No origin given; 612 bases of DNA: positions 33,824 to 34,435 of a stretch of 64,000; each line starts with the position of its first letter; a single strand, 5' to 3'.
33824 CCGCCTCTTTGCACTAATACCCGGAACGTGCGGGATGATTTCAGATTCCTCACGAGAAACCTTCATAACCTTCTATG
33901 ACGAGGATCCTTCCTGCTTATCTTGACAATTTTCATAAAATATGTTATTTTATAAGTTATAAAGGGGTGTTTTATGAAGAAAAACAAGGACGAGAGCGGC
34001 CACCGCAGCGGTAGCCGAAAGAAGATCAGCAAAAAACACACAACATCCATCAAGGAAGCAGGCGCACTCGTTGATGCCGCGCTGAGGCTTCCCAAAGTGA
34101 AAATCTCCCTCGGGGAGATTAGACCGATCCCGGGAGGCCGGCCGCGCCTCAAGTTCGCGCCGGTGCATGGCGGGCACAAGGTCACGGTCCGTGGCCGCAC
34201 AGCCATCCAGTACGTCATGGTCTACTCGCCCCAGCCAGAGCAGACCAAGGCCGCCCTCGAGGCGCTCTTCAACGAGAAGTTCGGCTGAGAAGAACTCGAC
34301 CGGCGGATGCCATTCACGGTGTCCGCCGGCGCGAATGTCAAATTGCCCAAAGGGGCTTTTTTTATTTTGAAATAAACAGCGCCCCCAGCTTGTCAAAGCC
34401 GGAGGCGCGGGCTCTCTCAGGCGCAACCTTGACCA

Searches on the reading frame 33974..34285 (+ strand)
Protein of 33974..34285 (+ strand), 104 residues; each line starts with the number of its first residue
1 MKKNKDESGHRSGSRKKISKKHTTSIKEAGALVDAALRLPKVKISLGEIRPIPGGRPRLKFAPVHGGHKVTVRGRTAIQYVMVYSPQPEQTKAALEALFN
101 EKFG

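Call 26: search_protein_families(library=pfam, proteins=[window:33974-34285:+], max_evalue=0.01)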
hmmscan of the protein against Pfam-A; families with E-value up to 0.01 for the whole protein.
window:33974-34285:+ (104 aa): 0 families

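Call 49: search_protein_families(library=phrogs, proteins=[window:33974-34285:+], max_evalue=1)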
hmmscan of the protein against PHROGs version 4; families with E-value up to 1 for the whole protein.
window:33974-34285:+ (104 aa): 0 families

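Call 50: search_protein_families(library=ncbifam, proteins=[window:33974-34285:+], max_evalue=1)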
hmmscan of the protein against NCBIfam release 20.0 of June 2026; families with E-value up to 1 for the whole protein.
window:33974-34285:+ (104 aa): 1 family
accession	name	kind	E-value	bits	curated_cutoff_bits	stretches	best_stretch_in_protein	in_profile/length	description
NF003560.1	PRK05244.1-1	equivalog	0.093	12.6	90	1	2-30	33-61/156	Der GTPase-activating protein YihI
